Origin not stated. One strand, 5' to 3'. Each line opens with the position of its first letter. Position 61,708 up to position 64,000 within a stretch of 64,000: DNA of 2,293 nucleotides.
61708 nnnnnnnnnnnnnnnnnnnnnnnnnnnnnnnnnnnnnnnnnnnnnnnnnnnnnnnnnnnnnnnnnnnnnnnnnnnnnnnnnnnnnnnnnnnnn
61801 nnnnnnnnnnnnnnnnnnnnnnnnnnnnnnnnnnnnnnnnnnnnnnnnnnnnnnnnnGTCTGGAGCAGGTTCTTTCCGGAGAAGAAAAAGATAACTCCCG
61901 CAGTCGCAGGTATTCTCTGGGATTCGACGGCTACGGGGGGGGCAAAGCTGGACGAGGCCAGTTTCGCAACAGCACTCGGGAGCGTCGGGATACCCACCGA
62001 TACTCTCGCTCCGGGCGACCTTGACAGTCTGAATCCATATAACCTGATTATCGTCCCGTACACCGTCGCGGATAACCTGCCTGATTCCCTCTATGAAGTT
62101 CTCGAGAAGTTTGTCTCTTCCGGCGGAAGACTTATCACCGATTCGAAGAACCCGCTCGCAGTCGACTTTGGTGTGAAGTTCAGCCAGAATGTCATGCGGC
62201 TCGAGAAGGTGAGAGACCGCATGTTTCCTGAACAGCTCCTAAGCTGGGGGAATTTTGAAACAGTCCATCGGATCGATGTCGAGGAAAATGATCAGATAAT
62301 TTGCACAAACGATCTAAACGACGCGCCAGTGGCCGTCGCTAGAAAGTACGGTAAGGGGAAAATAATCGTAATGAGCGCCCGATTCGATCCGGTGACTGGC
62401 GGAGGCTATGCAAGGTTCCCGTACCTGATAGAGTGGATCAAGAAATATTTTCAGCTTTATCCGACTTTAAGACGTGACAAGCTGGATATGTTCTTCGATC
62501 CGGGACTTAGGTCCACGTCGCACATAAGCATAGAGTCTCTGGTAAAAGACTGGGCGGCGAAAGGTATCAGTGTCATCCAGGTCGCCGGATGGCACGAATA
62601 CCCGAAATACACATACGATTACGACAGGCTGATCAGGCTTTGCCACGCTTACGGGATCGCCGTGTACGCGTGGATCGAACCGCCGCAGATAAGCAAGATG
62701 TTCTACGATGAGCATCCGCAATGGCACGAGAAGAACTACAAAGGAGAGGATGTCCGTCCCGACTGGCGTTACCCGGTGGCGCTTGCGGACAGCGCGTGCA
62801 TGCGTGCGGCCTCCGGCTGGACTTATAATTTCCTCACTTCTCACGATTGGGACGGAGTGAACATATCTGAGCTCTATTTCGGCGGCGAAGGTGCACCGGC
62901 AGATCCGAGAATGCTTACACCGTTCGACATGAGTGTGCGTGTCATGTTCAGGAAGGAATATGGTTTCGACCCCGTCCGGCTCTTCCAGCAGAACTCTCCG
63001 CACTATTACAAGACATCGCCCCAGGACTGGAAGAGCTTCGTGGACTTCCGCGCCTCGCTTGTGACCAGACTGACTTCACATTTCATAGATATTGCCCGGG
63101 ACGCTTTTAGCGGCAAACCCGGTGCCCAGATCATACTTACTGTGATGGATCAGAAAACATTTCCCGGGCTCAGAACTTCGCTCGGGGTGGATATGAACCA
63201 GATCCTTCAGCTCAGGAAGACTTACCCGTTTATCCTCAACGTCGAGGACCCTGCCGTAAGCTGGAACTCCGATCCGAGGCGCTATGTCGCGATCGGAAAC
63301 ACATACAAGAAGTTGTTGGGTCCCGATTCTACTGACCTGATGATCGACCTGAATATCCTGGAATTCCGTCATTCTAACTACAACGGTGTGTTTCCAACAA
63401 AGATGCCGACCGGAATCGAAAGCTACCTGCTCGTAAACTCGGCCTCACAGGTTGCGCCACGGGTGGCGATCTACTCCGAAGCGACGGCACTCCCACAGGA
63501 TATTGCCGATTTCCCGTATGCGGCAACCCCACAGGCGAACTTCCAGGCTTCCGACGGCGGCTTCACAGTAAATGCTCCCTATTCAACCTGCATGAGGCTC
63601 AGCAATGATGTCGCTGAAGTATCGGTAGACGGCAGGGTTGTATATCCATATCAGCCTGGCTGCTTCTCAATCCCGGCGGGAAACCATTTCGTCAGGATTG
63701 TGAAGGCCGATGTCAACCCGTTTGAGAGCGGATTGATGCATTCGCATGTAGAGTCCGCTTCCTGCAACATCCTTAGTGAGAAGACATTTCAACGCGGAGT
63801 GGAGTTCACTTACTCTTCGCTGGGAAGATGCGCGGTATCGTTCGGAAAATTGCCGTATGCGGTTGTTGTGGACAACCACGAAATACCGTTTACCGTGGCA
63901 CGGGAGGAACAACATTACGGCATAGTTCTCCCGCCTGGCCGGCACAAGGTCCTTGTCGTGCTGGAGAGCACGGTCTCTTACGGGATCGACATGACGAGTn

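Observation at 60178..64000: Largest ORF of the window is absent from the ORF track: a >1270-aa secreted deacetylase/hydrolase-like giant running off the right edge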

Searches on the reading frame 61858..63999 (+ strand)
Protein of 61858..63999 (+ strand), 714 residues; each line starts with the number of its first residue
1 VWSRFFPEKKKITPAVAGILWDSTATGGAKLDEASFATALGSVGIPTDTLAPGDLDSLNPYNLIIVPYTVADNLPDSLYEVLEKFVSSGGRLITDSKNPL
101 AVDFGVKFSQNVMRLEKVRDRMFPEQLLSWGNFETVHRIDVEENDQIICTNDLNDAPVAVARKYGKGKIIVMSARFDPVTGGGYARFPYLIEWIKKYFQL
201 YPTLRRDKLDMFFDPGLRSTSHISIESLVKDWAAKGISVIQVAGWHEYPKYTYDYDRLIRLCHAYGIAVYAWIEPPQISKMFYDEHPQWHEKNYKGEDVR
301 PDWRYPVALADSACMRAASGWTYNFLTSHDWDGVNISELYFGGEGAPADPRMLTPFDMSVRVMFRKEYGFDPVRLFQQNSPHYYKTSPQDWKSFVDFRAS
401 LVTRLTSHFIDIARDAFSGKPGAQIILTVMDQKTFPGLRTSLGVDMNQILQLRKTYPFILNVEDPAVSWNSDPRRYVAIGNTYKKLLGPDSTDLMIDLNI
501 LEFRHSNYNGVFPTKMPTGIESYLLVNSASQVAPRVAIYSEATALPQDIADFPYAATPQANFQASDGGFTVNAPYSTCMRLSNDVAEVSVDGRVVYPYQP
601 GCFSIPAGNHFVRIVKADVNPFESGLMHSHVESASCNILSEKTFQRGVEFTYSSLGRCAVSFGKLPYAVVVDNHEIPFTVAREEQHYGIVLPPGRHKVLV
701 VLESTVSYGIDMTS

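Call 37: search_protein_representatives(protein=window:61858-63999:+)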
Query: 714 residues. Proteins with E-value up to 0.001 (for the whole library): 544; up to 1e-10: 390; up to 1e-30: 216. The best 150 are listed.
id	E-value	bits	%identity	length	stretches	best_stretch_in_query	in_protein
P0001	0.0e+00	1666.5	100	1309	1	1-714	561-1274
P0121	6.9e-182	623.0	40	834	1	3-714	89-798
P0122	5.6e-181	620.0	40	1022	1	5-714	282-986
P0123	1.7e-174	598.6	39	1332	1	7-714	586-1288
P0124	9.6e-168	576.3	40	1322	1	15-714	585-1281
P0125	1.5e-140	486.4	39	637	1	15-613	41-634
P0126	7.1e-127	441.2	34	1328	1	7-712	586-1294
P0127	1.6e-125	436.7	49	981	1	1-379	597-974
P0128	1.4e-120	420.3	32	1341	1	10-712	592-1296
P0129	1.1e-119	417.4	33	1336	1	17-706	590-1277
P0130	2.4e-118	413.0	32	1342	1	15-714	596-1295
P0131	2.0e-115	403.3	30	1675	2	7-702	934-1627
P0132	2.3e-114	399.8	34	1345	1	12-702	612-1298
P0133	7.0e-114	398.2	33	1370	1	9-702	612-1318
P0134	1.0e-109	384.5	32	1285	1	10-706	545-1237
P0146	8.2e-99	348.4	31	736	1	19-700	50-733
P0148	1.4e-97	344.3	33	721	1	26-700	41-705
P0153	6.0e-93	329.0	31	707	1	19-699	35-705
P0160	1.5e-89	317.8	30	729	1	16-700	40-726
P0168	4.3e-84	299.7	31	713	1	23-700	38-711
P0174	2.1e-81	290.8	31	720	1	11-702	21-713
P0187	2.6e-79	283.9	28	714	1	35-698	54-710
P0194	4.7e-76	273.2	28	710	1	63-698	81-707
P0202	2.7e-73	264.1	27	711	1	35-699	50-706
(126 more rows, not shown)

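Call 38: list_cluster_members(proteins=[P0146, P0148, P0153, P0160, P0168, P0174, P0187, P0194, P0202, P0131])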
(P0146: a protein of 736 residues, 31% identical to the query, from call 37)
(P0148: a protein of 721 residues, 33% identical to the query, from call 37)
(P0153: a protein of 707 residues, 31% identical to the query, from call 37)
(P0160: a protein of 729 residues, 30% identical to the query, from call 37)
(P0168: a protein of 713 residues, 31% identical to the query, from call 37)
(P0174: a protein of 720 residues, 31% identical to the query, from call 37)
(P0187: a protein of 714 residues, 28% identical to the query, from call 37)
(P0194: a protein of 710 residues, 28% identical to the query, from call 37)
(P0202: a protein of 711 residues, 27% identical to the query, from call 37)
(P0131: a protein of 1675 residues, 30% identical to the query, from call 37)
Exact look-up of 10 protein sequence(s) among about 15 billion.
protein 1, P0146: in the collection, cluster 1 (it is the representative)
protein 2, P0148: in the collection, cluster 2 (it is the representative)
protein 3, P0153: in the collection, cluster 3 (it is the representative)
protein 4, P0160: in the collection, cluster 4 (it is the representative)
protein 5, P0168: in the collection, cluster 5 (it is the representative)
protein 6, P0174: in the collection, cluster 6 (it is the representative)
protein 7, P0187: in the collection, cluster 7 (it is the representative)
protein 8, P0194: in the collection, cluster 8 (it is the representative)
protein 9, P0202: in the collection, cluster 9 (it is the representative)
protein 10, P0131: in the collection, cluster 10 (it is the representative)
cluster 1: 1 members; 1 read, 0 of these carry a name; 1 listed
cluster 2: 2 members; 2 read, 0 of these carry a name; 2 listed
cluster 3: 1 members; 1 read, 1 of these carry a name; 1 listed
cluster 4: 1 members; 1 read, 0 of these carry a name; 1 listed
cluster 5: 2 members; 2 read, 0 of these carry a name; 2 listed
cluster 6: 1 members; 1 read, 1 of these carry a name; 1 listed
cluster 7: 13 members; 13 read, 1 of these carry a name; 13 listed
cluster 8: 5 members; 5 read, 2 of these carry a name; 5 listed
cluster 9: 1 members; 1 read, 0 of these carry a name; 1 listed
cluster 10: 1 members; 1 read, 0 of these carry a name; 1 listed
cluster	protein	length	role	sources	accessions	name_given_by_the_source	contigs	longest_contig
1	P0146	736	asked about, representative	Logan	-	-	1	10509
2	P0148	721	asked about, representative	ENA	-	-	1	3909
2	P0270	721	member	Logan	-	-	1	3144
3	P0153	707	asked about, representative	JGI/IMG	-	hypothetical protein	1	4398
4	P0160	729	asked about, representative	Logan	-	-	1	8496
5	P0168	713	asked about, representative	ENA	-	-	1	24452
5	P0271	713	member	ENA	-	-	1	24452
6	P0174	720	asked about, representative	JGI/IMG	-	hypothetical protein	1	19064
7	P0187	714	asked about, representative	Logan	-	-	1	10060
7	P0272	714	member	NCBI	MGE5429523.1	MAG: hypothetical protein ACM3QX_00505 [Syntrophomonadaceae bacterium]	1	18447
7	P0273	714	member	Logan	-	-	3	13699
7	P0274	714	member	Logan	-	-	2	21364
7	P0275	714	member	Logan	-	-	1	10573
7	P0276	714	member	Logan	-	-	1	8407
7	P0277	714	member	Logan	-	-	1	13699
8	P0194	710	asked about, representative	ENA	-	-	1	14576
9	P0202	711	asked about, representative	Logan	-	-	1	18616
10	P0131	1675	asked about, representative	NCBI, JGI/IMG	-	-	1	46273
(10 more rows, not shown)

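Call 39: predict_structure(alignment_id=A2)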
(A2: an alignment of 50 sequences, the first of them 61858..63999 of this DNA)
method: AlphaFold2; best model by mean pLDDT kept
length: 714 residues; sequences in the alignment: 50
mean_pLDDT: 90.1   pTM: 0.92
mean pLDDT of the five models: 90.1, 88.8, 88.6, 87.8, 87.2
residues with pLDDT >= 90: 524; 70-90: 138; 50-70: 31; < 50: 21
segments of 3 or more residues with pLDDT < 50: 1-6, 619-624, 706-714
pLDDT, mean of each block of 10 residues (from residue 1): 50 93 92 96 95 80 95 88 95 96 93 94 92 92 93 95 96 94 92 96 96 82 86 95 76 87 98 77 90 91 81 94 93 94 88 93 97 96 96 97 96 94 94 94 95 94 89 90 93 93 84 90 96 93 92 97 90 96 89 89 95 73 60 95 90 95 94 95 93 97 61 37
secondary structure, 60 per line:
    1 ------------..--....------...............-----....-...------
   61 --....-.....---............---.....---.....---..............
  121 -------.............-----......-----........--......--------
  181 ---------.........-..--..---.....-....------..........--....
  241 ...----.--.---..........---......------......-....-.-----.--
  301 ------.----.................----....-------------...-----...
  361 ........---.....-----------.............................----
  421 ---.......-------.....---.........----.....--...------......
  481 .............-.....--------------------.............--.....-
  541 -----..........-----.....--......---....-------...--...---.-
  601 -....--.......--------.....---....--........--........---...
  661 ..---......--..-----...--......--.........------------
elements in order (helices of 4 or more, strands of 3 or more residues): E17-20 H27-41 E47-50 E63-66 H68-72 H76-87 E91-95 H99-103 E107-120 E128-140 E146-151 E157-164 E167-172 H190-198 E209-213 H215-218 H225-234 E237-243 H255-264 E268-273 H280-285 H312-328 E333-336 H358-368 H372-376 H388-416 E424-430 H438-442 H446-454 E459-463 H475-493 E495-499 H520-532 E535-539 H546-555 E561-565 E568-573 E577-580 E588-590 E593-595 E602-605 E608-614 H623-627 E631-634 E637-644 E647-654 E658-662 E666-671 E681-683 E686-691 E694-702

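Call 43: fold_search(model_id=the predicted structure, library=pdb)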
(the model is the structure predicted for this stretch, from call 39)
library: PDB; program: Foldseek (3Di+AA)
matches with E <= 10: 1354; with E <= 0.001: 280
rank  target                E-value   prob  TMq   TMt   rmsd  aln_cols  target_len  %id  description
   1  8iu8                  1.0e-10  1.00  0.25  0.32  22.9       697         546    9  Crystal structure of GH66 endodextranase from Flavobacterium johnsoniae (released 2023-06-14)
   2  8iua_A                2.2e-10  1.00  0.26  0.31  22.5       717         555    8  Crystal structure of GH66 endodextranase from Flavobacterium johnsoniae in complex with isomaltose (released 2023-06-14)
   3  6tvk                  9.8e-10  1.00  0.24  0.25  20.9       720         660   11  Alpha-L-fucosidase isoenzyme 2 from Paenibacillus thiaminolyticus (released 2021-07-21)
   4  6phw_A                3.6e-09  1.00  0.28  0.27  19.5       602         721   13  SpAga D472N structure in complex with melibiose (released 2019-10-02)
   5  8pxu_A                4.8e-09  1.00  0.27  0.29  24.9       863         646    8  Targeting extended blood antigens by Akkermansia muciniphila enzymes unveils a missing link for generating universal d (released 2024-02-28)
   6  4p7q                  5.1e-09  1.00  0.36  0.66   5.5       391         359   12  Structure of Escherichia coli PgaB C-terminal domain in complex with N-acetylglucosamine (released 2014-07-02)
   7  6y2k                  6.3e-09  1.00  0.35  0.38   6.5       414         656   12  Crystal structure of beta-galactosidase from the psychrophilic Marinomonas ef1 (released 2020-05-20)
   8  4f9d_A                6.7e-09  1.00  0.33  0.39  21.3       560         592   12  Structure of Escherichia coli PgaB 42-655 in complex with nickel (released 2012-07-25)
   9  4p7o_B                7.4e-09  1.00  0.35  0.67   5.2       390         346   10  Structure of Escherichia coli PgaB C-terminal domain, P1 crystal form (released 2014-07-02)
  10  6rzd_A                8.3e-09  1.00  0.31  0.43  20.0       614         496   11  Crystal structure of an inverting family GH156 exosialidase from uncultured bacterium pG7 (released 2019-11-06)
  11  4p7l                  1.2e-08  1.00  0.35  0.65   5.4       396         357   11  Structure of Escherichia coli PgaB C-terminal domain, P212121 crystal form (released 2014-07-02)
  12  1kwg                  1.4e-08  1.00  0.34  0.37   6.6       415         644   12  Crystal structure of Thermus thermophilus A4 beta-galactosidase (released 2002-09-18)
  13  4p7n                  1.4e-08  1.00  0.36  0.67   5.0       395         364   11  Structure of Escherichia coli PgaB C-terminal domain in complex with glucosamine (released 2014-07-02)
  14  8pxt_B                1.4e-08  1.00  0.27  0.29  24.5       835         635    9  Targeting extended blood antigens by Akkermansia muciniphila enzymes unveils a missing link for generating universal d (released 2024-02-28)
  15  8pxt_C                1.4e-08  1.00  0.26  0.29  23.9       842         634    9  Targeting extended blood antigens by Akkermansia muciniphila enzymes unveils a missing link for generating universal d (released 2024-02-28)
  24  5oq3                  4.3e-08  1.00  0.33  0.61   5.7       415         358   12  High resolution structure of the functional region of Cwp19 from Clostridium difficile (released 2017-11-01)
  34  6au1_A                7.0e-08  1.00  0.35  0.65   5.3       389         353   11  Structure of the PgaB (BpsB) glycoside hydrolase domain from Bordetella bronchiseptica (released 2018-04-18)
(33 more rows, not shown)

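Call 51: find_related_loci(query=A5, collection=genome_contigs, flank=10000)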
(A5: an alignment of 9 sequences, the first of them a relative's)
Query A5 (714 aa) in genome_contigs; peptide patterns used: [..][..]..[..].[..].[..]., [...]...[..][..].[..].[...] (x = any residue, [..] = any of these).
600 stretches matched a pattern (row limit reached: there are more); 574 encode a relative of the query (tblastn E <= 1e-3); the best 80 are kept; 80 distinct loci.
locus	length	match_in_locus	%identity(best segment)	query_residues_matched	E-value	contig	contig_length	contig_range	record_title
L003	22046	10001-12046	73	29-714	0e+0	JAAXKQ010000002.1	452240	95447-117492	MAG: Ignavibacteria bacterium isolate bin-C14 NODE_3_length_452240_cov_20.177881, whole genome shotgun sequence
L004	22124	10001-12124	56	6-712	0e+0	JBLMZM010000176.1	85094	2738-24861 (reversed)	MAG: Ignavibacteriales bacterium isolate MAG203 PRJNA951521_bin6_renamed_180, whole genome shotgun sequence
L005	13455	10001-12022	44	39-712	0e+0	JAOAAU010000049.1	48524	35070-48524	MAG: Clostridia bacterium isolate SKW158 k141_738305, whole genome shotgun sequence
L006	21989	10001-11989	34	53-712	3e-138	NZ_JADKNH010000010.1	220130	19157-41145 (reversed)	Fusibacter ferrireducens strain Q10-2 NODE_10_length_220130_cov_45.439355, whole genome shotgun sequence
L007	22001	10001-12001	35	37-712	4e-136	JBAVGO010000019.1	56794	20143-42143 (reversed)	MAG: Lutisporaceae bacterium isolate MFD06945_ilm_asm_bin8 k127_121402, whole genome shotgun sequence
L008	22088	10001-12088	37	12-712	2e-152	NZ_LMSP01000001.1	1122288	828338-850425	Paenibacillus sp. Soil787 contig_1, whole genome shotgun sequence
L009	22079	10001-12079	35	11-710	2e-124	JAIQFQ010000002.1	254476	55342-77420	MAG: Terriglobia bacterium isolate SRVP_14 SR-VP_26_10_2019_C_40cm_scaffold_35, whole genome shotgun sequence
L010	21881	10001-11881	35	55-684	1e-123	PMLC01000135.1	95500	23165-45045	MAG: Acidobacteria bacterium isolate fen_297 73.20120600_E1D.18_contig_1002, whole genome shotgun sequence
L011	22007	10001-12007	33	38-710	4e-122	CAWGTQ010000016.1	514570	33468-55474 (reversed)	MAG: uncultured Acidobacteriota bacterium isolate MFD05580.bin.2.5 genome assembly, contig: contig_24385, whole genome s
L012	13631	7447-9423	33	52-710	1e-120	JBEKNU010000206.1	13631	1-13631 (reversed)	MAG: Terriglobia bacterium isolate SPRUCE 424 SPRUCE_424_206, whole genome shotgun sequence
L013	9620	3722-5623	34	52-683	9e-120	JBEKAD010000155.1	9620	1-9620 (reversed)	MAG: Terriglobia bacterium isolate SPRUCE 104 SPRUCE_104_155, whole genome shotgun sequence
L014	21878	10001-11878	35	55-683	5e-120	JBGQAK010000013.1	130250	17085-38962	MAG: Thermoanaerobaculaceae bacterium isolate OBJ2_061818_130_32 k141_1242631_length_130250_cov_29.0717, whole genome sh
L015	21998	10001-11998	32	42-713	1e-119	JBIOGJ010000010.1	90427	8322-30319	MAG: Thermoanaerobaculales bacterium isolate GcC5-19 k141_2038277_length_90427_cov_163.3279, whole genome shotgun sequen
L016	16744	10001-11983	34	50-710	2e-119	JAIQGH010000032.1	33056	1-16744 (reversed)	MAG: Terriglobia bacterium isolate SRVP_30 SRVP18_trench_6_60cm_scaffold_973, whole genome shotgun sequence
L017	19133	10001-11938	34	40-684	2e-117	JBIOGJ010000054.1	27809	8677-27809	MAG: Thermoanaerobaculales bacterium isolate GcC5-19 k141_1526041_length_27809_cov_102.9479, whole genome shotgun sequen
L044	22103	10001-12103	30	24-710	9e-109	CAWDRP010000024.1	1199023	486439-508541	MAG: uncultured Acidobacteriota bacterium isolate MFD04492.bin.1.1 genome assembly, contig: contig_9248, whole genome sh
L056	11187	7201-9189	33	9-712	4e-107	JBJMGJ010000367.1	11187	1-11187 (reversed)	MAG: Bryobacteraceae bacterium isolate H1_18_all_fractions_metab_conc_105_57_8 k255_5254374, whole genome shotgun sequen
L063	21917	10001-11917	31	80-712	8e-107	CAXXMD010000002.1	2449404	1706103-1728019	MAG: bacterium isolate 34b47f7c-149a-4d63-8646-7cec6dbf5787 genome assembly, contig: contig_2, whole genome shotgun sequ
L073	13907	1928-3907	30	55-710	1e-105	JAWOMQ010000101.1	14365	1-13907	MAG: Bacteroidota bacterium isolate bin_71 c_000048713266, whole genome shotgun sequence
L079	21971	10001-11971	32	58-710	5e-105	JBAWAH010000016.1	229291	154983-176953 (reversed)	MAG: Bacteroidota bacterium isolate MFD09378_ilm_asm_bin8 k127_162274, whole genome shotgun sequence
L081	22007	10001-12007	32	48-710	7e-108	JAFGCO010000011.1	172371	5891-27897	MAG: bacterium isolate Zod_Metabat.1116 k87_848399, whole genome shotgun sequence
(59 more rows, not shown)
